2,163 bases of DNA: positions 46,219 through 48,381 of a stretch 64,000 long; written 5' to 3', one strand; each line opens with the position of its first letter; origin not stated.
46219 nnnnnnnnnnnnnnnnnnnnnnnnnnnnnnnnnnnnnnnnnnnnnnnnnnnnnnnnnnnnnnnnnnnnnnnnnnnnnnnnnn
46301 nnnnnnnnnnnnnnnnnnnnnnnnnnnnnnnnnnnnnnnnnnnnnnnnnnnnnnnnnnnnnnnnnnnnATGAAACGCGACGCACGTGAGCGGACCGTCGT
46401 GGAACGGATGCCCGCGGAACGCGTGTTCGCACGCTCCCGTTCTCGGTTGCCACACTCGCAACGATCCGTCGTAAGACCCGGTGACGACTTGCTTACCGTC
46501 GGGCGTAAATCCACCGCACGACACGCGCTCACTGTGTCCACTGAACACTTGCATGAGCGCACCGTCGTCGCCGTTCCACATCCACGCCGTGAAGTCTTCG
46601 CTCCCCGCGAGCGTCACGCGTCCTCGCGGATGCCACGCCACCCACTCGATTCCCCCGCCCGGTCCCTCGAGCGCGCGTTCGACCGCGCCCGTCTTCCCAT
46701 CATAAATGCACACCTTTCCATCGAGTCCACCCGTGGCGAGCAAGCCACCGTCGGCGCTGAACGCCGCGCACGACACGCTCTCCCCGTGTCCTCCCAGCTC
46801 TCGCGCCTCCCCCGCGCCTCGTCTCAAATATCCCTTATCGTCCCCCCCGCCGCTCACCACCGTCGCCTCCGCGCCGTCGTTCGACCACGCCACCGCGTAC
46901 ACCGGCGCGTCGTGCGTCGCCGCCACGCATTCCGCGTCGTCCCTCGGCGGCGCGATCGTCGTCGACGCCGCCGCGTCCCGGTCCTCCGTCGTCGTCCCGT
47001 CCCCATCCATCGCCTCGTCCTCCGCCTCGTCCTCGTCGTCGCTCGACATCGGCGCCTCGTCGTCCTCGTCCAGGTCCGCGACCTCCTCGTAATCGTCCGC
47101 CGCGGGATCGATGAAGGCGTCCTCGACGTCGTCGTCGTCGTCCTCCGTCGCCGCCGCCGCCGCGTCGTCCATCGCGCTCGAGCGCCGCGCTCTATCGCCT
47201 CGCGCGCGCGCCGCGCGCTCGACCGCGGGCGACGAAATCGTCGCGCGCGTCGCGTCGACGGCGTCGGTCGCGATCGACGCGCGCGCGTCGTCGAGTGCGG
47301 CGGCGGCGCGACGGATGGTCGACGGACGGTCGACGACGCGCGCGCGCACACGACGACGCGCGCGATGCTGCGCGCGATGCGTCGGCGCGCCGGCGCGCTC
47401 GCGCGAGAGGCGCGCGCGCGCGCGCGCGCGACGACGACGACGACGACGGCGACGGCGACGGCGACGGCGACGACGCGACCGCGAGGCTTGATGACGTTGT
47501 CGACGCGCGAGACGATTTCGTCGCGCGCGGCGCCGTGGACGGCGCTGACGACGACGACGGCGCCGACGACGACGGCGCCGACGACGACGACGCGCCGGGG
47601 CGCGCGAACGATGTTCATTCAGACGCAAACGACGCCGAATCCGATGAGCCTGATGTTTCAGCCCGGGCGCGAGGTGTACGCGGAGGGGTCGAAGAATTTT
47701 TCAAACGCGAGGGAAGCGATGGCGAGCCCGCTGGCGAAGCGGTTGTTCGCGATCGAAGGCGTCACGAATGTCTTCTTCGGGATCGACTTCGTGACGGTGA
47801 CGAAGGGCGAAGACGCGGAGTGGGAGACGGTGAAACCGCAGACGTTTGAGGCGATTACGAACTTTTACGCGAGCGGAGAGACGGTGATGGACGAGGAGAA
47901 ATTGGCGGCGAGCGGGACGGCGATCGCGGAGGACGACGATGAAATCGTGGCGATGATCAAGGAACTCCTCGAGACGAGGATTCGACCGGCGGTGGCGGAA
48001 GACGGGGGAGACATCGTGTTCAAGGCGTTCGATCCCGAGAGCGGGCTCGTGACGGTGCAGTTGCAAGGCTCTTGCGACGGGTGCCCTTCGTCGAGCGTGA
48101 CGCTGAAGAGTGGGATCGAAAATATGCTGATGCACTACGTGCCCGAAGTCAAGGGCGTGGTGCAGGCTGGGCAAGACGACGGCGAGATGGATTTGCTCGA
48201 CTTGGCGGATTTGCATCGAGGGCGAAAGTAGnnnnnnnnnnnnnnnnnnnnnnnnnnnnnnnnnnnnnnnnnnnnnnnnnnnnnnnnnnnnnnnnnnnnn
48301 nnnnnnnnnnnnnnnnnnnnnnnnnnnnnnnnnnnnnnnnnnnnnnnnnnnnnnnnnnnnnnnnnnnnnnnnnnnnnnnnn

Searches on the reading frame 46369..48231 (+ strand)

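Call 11: search_protein_families(library=pfam, proteins=[window:46369-48231:+], max_evalue=0.001)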
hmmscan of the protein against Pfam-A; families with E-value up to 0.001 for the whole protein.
window:46369-48231:+ (620 aa): 2 families
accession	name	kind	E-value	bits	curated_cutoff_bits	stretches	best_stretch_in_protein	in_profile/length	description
PF08712.16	Nfu_N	-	1.3e-29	102.5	27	1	417-503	1-88/88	Scaffold protein Nfu/NifU N terminal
PF01106.22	NifU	-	4.2e-26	91.3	27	1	530-598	1-67/67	NifU-like domain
